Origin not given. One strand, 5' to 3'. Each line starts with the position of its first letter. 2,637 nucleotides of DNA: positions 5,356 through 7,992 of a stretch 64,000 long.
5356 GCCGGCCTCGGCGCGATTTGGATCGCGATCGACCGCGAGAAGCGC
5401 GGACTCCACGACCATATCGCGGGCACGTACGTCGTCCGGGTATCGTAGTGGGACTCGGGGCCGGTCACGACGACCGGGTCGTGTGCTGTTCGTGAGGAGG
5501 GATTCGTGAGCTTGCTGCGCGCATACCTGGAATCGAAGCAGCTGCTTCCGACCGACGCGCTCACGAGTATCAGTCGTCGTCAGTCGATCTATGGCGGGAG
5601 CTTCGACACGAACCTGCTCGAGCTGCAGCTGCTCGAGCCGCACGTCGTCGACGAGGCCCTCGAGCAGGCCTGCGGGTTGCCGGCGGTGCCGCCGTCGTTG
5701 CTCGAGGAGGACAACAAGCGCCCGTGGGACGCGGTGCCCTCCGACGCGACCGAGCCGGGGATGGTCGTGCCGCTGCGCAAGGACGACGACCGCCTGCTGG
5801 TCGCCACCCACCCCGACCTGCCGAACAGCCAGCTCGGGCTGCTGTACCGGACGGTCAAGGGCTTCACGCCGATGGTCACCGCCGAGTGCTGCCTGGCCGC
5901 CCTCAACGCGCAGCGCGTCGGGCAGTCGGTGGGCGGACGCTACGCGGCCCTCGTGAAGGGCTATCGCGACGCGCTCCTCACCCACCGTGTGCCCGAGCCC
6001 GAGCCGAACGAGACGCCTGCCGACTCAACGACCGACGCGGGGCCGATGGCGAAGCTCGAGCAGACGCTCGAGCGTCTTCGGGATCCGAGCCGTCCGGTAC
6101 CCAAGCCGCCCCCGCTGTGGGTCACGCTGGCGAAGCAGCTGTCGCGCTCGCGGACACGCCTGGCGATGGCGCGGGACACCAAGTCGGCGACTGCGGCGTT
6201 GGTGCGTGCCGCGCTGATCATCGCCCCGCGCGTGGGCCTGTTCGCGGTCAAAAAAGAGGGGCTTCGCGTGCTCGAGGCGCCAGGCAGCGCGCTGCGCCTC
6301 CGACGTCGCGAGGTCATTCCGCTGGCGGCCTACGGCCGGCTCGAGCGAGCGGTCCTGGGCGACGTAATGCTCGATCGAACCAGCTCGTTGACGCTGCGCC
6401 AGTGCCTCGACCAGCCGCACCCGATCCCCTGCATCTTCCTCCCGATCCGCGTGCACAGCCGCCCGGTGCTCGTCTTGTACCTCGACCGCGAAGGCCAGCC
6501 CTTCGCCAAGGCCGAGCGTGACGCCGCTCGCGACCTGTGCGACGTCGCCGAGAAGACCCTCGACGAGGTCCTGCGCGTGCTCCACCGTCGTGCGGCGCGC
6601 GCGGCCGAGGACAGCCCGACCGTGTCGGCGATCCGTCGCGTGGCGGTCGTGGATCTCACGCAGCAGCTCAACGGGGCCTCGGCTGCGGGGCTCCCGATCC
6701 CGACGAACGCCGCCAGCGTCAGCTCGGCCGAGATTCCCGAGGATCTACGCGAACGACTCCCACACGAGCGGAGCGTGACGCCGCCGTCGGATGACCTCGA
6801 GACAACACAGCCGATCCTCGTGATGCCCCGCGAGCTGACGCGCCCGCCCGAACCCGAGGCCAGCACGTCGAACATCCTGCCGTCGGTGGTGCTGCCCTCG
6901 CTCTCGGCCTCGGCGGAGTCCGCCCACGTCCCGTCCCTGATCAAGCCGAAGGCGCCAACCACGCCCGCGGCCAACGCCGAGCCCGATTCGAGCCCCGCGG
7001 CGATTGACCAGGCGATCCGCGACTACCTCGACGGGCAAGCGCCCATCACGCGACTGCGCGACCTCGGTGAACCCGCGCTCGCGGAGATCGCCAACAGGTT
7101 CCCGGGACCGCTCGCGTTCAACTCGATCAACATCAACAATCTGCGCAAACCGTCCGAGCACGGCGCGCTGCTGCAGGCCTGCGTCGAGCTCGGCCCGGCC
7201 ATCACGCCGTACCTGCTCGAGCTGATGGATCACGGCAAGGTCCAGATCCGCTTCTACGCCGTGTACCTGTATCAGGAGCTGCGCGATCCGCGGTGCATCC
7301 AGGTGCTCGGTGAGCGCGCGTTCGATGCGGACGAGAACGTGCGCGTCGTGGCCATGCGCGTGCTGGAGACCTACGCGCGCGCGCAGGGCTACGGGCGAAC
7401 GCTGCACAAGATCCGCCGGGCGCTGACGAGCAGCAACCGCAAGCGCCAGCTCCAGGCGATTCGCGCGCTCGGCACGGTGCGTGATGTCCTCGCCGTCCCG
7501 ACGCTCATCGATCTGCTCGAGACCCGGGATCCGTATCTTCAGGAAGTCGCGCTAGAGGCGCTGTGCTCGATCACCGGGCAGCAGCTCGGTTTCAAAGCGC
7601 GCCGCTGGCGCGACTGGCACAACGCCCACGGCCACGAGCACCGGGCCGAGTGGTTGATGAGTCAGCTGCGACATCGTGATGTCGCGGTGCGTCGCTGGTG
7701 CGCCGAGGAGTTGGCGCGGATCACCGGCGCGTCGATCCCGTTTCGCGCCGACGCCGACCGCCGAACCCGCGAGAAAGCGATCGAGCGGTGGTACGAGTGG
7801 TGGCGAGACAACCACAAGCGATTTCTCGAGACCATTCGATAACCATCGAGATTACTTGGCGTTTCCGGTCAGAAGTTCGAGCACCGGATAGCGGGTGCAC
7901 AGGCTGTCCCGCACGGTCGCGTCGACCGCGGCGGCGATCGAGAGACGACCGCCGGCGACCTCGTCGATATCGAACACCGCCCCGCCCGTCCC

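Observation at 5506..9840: An MshEN-like (possible c-di-GMP-binding) N-domain fused to HEAT repeats sits next to a divergently encoded FHA-like TM-VWA membrane protein and an RDD protein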

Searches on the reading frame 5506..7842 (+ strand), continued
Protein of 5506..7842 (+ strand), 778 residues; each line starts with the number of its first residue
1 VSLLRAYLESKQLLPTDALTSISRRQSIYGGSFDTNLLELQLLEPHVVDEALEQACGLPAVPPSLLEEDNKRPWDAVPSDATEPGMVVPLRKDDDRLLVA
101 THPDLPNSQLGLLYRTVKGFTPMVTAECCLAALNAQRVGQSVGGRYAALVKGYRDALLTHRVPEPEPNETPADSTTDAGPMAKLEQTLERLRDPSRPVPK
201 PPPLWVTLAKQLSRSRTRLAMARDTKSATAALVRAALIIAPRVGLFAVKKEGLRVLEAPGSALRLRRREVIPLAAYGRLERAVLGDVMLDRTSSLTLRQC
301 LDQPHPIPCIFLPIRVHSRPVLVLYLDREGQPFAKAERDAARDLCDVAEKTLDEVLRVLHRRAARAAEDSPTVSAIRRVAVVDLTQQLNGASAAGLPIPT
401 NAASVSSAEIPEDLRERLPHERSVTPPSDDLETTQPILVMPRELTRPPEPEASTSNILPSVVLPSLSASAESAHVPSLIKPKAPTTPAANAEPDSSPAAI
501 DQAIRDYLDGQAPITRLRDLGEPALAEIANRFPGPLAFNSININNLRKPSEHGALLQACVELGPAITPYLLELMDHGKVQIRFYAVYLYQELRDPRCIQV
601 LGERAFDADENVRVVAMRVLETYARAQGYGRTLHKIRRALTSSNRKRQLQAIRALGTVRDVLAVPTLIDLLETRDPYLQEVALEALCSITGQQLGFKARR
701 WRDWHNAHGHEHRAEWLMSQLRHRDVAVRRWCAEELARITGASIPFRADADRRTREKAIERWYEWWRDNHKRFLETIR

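Call 76: find_encoding_contigs(protein=P0001, flank=10000, max_places=1)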
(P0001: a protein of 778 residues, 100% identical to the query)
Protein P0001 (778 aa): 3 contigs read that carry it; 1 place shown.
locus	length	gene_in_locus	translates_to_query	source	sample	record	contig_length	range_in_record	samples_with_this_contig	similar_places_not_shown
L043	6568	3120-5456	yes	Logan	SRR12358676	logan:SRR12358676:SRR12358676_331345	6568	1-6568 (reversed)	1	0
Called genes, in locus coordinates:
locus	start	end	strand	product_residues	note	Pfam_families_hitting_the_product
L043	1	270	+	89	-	?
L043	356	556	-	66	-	-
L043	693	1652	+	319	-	PF06325:PrmA, PF05175:MTS, PF08241:Methyltransf_11 (faint), PF13649:Methyltransf_25, PF13847:Methyltransf_31 (weak)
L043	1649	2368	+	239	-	PF20260:PUA_4, PF04452:Methyltrans_RNA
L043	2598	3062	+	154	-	PF06271:RDD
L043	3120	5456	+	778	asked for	PF13646:HEAT_2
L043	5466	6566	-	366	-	?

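Call 83: search_protein_families(library=padloc, proteins=[window:5506-7842:+], max_evalue=0.01)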
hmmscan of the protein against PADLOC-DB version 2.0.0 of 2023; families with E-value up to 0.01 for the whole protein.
window:5506-7842:+ (778 aa): 1 family
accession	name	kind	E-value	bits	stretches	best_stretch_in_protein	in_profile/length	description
PDLC02919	HEAT-ARM_XIII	-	1.2e-09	34.1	1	643-688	1526-1571/1972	-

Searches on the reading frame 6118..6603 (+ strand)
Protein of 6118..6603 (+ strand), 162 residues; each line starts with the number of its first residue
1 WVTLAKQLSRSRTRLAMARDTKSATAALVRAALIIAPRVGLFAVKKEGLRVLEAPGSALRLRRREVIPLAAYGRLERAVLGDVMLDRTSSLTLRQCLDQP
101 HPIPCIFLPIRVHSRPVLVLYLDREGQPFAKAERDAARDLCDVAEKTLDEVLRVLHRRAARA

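Call 45: search_solved_structures(query=A6, max_evalue=10, show_alignments=1)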
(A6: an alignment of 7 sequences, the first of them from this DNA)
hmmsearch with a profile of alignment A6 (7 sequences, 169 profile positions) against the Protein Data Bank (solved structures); distinct sequences matched with E-value up to 10: 2.
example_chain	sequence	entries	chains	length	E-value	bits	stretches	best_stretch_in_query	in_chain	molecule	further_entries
8zr0_A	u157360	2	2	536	0.23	14.5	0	74-132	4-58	Caseinolytic peptidase B protein homolog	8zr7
6srs_Q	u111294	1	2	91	0.91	12.6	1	49-109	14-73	Fanconi anaemia protein FANCL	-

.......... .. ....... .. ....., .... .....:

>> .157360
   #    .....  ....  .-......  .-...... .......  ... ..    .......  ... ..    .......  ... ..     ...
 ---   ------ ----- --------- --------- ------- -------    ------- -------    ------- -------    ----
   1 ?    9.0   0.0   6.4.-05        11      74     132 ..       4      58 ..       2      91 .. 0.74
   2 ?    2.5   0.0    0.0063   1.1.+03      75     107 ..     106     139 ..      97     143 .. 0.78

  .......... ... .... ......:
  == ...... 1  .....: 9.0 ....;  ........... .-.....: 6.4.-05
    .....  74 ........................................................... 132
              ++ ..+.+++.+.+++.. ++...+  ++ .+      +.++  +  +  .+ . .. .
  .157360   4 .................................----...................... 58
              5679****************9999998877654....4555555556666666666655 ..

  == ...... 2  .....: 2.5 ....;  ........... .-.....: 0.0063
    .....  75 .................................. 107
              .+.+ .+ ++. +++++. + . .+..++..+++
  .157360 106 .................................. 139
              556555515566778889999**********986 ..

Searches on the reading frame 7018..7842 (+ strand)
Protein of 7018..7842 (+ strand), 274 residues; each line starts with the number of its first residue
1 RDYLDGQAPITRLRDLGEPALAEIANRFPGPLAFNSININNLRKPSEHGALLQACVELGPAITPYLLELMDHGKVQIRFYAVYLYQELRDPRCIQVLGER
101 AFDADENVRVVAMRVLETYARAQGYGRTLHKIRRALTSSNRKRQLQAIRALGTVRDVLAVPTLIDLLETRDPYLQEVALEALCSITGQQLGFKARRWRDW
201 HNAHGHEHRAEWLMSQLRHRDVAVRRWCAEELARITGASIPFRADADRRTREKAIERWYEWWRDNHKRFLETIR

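Call 59: find_related_loci(query=A7, collection=genome_contigs, flank=6000)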
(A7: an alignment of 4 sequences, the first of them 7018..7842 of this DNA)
Query A7 (274 aa) in genome_contigs; peptide patterns used: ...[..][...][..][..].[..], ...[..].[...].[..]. (x = any residue, [..] = any of these).
134 stretches matched a pattern; 32 encode a relative of the query (tblastn E <= 1e-3); 32 distinct loci.
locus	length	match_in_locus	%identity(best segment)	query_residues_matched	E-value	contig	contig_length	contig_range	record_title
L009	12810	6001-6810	85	3-272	5e-159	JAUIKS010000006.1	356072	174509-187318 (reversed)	MAG: Polyangia bacterium isolate Co_bin.371 NODE_261_length_356072_cov_2.461504, whole genome shotgun sequence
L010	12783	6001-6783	52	2-262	9e-94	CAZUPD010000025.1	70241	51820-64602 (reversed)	MAG TPA_asm: uncultured Nannocystaceae bacterium isolate SRP334346_co1_110 genome assembly, contig: NODE_467_length_7024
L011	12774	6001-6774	55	10-269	5e-92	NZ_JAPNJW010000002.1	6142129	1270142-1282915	Nannocystis sp. RBIL2 ctg.s1.000001F, whole genome shotgun sequence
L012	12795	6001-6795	51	10-274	2e-92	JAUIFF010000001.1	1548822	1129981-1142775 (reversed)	MAG: Polyangia bacterium isolate 8_bin.71 NODE_3_length_1548822_cov_7.448400, whole genome shotgun sequence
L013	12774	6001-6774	54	10-269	5e-91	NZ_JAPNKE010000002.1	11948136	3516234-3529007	Nannocystis pusilla strain Na p29 contig_2, whole genome shotgun sequence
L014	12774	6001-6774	55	10-269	6e-91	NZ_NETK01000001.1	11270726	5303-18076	Nannocystis exedens strain DSM 71 utg0, whole genome shotgun sequence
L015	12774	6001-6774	54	10-269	1e-90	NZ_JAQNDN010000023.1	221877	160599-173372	Nannocystis radixulma strain NCELM 000016Farrow, whole genome shotgun sequence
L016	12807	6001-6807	53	2-269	1e-90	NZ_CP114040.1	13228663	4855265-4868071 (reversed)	Nannocystis punicea strain FL3 chromosome, complete genome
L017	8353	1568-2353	50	1-262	9e-89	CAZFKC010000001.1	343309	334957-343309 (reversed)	MAG TPA_asm: uncultured Nannocystaceae bacterium isolate binchicken_co199_105 genome assembly, contig: NODE_22_length_34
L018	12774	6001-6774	53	10-269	7e-88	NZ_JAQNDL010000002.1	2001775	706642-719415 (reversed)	Nannocystis bainbridge strain BB15-2 000002Farrow, whole genome shotgun sequence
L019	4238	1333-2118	50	1-262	3e-88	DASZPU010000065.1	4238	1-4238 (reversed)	MAG TPA_asm: Nannocystaceae bacterium isolate SMAG_U5979 k141_199512, whole genome shotgun sequence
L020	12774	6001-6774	50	6-263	4e-88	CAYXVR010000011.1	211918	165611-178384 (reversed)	MAG TPA_asm: uncultured Nannocystaceae bacterium isolate binchicken_co179_119 genome assembly, contig: NODE_275_length_2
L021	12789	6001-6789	49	1-263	3e-87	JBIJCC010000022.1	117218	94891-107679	MAG: Nannocystaceae bacterium isolate ME2006-08-18D11_3300042945_group2_bin121 Rohwer_bin1479_scaffold_58_c1, whole geno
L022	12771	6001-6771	51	6-262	2e-86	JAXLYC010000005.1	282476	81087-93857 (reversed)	MAG: Nannocystaceae bacterium isolate STL-MYX3 C2.19.fa-5, whole genome shotgun sequence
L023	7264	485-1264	50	13-272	1e-83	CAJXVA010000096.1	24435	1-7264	MAG TPA_asm: uncultured proteobacterium isolate SRR3933246_bin.3_MetaBAT_v2.12.1_MAG genome assembly, contig: NODE_449_l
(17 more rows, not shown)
